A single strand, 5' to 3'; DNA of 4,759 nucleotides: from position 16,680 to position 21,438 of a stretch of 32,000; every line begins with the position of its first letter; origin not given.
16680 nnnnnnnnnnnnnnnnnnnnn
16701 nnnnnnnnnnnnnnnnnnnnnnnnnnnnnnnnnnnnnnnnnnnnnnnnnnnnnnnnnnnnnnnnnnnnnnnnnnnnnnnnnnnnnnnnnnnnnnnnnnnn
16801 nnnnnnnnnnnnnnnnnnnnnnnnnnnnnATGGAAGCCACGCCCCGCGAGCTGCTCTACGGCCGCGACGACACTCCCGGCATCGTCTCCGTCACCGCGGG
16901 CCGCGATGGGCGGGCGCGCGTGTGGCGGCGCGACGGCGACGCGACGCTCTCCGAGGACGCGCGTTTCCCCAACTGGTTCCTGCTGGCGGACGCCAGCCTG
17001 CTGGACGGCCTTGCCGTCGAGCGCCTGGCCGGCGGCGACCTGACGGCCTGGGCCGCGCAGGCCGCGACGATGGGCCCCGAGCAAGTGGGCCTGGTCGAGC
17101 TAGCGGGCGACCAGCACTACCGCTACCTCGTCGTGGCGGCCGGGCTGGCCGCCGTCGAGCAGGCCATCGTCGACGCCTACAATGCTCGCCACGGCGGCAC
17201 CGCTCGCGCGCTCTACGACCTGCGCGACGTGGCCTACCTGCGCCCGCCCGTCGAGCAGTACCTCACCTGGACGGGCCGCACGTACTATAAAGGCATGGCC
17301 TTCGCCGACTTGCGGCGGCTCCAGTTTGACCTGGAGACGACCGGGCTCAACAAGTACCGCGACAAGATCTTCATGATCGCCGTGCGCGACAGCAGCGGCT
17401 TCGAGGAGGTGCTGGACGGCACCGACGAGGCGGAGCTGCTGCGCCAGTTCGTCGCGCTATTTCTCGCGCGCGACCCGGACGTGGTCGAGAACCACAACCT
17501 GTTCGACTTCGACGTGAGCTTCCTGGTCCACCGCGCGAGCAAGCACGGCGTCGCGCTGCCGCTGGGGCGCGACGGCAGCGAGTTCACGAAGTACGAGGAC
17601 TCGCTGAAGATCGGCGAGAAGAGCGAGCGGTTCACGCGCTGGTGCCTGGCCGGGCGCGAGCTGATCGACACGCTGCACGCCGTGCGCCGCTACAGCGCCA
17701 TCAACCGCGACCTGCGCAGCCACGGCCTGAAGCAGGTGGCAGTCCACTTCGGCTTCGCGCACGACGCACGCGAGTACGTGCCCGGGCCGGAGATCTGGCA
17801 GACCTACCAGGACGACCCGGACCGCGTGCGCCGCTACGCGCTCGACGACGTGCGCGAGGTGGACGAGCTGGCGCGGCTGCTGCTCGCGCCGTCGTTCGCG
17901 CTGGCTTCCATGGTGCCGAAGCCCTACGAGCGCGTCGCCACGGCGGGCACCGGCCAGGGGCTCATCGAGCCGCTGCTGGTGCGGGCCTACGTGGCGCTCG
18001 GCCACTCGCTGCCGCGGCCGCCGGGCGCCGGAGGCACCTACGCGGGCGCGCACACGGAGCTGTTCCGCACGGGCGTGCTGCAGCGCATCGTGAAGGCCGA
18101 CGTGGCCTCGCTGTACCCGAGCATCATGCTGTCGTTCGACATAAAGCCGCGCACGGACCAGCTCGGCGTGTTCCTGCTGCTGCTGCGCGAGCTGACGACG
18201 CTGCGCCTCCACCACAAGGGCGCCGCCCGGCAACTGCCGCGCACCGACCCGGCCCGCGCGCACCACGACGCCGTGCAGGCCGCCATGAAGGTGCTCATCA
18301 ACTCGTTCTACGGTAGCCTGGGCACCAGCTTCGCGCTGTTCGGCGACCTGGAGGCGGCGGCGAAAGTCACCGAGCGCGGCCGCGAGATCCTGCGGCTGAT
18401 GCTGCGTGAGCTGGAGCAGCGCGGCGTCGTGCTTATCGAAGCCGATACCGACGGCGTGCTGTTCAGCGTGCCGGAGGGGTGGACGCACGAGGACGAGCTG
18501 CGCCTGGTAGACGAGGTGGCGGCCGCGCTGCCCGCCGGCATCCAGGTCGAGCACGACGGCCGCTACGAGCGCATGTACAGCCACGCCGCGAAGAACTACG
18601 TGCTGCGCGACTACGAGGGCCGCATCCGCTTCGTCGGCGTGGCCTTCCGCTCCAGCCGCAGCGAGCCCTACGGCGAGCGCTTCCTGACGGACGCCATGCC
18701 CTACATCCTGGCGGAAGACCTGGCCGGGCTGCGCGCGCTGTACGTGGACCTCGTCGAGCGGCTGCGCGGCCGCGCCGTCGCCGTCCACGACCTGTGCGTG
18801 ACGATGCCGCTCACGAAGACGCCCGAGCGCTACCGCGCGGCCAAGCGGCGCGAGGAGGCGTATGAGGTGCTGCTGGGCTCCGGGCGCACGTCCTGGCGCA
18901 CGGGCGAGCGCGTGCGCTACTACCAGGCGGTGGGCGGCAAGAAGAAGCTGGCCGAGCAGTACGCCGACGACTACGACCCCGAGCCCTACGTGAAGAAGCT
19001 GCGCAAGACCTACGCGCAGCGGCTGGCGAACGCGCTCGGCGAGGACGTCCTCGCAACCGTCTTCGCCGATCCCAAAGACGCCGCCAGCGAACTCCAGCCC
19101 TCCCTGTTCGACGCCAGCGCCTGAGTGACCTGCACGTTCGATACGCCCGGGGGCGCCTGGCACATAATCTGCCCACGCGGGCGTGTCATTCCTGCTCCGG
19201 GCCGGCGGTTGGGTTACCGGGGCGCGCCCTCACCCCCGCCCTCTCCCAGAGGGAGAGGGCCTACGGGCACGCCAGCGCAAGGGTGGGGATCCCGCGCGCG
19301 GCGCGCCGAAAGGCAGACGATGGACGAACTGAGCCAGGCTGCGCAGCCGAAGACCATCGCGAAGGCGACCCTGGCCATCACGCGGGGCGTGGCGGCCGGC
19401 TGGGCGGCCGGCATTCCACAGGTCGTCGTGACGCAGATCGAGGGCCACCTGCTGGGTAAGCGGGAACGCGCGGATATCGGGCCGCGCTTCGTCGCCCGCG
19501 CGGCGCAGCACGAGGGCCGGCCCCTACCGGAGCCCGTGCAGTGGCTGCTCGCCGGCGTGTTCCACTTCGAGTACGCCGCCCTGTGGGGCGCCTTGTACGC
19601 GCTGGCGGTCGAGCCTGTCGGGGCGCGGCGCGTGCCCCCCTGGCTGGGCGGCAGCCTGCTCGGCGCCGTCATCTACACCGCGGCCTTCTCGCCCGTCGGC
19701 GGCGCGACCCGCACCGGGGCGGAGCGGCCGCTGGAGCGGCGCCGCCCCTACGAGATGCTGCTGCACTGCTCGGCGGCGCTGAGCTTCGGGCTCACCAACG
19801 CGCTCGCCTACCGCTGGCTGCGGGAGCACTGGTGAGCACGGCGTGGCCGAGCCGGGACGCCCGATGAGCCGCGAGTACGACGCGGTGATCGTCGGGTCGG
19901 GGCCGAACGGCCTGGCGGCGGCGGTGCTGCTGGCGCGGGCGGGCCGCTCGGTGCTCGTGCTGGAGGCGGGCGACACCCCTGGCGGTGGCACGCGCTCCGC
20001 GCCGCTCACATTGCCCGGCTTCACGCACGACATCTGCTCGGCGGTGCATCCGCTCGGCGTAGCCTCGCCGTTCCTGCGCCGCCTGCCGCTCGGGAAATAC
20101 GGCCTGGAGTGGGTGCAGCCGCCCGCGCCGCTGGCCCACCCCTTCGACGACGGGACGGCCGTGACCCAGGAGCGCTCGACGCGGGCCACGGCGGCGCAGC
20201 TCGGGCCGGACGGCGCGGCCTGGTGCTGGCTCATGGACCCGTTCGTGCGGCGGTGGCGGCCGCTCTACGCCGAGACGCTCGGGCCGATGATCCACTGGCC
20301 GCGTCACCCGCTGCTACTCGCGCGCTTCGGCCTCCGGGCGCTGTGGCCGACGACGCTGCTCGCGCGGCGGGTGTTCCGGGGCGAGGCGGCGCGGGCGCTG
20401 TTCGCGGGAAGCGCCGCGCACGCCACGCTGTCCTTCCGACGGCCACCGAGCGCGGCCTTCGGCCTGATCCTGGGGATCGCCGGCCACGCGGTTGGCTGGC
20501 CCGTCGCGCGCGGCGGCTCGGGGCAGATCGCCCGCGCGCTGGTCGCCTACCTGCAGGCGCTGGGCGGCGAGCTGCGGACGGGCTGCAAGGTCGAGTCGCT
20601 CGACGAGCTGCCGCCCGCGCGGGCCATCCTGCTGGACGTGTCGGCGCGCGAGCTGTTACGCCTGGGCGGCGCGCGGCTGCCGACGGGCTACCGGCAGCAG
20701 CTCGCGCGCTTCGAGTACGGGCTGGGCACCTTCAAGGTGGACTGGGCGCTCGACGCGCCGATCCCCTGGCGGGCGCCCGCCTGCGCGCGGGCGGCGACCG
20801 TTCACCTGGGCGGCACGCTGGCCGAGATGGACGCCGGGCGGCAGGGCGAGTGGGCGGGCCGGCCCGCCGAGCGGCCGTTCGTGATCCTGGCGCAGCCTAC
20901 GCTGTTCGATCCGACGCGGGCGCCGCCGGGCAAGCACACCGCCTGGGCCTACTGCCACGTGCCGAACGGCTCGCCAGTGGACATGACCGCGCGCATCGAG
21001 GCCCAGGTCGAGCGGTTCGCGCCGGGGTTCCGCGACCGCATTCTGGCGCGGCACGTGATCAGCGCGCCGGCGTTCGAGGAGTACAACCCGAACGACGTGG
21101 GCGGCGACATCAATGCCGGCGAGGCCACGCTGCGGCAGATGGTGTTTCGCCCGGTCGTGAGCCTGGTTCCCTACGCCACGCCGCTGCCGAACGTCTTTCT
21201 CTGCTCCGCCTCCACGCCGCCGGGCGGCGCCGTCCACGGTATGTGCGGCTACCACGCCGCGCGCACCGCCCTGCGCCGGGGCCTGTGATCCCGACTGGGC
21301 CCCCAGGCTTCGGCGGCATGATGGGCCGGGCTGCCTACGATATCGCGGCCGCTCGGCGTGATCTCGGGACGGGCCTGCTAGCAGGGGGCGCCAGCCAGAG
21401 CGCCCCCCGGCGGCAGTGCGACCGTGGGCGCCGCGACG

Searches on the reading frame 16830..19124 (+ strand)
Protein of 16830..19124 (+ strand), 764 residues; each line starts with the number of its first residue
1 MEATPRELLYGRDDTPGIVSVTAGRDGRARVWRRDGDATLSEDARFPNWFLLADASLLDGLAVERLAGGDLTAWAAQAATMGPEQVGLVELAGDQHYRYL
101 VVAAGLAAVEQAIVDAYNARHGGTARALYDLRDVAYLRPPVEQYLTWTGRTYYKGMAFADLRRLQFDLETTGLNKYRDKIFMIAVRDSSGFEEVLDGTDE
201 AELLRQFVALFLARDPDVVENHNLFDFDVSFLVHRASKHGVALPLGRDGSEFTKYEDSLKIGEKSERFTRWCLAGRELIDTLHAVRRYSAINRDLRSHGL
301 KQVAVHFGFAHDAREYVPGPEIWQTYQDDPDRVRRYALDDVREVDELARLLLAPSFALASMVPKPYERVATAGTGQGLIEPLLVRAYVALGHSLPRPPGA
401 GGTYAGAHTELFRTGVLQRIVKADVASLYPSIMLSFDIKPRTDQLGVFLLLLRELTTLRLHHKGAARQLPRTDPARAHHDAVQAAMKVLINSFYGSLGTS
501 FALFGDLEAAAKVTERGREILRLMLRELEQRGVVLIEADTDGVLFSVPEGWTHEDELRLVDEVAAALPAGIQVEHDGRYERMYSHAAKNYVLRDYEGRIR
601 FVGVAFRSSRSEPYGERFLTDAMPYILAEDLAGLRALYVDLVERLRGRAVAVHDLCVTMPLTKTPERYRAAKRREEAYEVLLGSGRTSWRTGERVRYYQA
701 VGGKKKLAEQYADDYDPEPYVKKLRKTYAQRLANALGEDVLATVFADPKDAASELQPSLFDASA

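Call 24: search_protein_families(library=pfam, proteins=[window:16830-19124:+], max_evalue=0.001)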
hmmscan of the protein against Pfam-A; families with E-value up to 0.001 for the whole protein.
window:16830-19124:+ (764 aa): 3 families
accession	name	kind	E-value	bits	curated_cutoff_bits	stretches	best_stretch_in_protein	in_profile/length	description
PF00136.26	DNA_pol_B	-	4.8e-14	52.4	23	1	446-714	118-422/453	DNA polymerase family B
PF03104.25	DNA_pol_B_exo1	-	8.4e-09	35.6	23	1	189-303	133-242/242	DNA polymerase family B, exonuclease domain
PF13482.12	RNase_H_2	-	1.7e-08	35.1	22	1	166-348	3-161/165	RNase_H superfamily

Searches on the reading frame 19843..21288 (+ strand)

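Call 24: search_protein_families(library=pfam, proteins=[window:19843-21288:+], max_evalue=0.001)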
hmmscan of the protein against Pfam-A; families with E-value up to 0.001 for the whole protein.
window:19843-21288:+ (481 aa): 8 families
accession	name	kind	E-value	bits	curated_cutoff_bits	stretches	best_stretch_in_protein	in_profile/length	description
PF13450.12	NAD_binding_8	-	3.1e-12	47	21.9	1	16-69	1-52/68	NAD(P)-binding Rossmann-like domain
PF01593.30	Amino_oxidase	-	3.7e-10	40.1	19.8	1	23-55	3-35/443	Flavin containing amine oxidoreductase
PF01266.30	DAO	-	8.6e-10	39.1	27.9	1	13-255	1-177/353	FAD dependent oxidoreductase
PF12831.13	FAD_oxidored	-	3.1e-07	30.5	27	1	13-54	1-42/416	FAD dependent oxidoreductase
PF01494.25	FAD_binding_3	-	1.1e-05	25.3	22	1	12-51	2-41/349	FAD binding domain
PF01946.23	Thi4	-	1.2e-05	25.1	26.2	1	11-50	17-57/235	Thi4 family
PF00890.30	FAD_binding_2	-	2.8e-05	23.9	20.4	1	13-51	1-39/414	FAD binding domain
PF03486.20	HI0933_like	-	0.00025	21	50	1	13-47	2-36/244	HI0933-like protein Rossmann domain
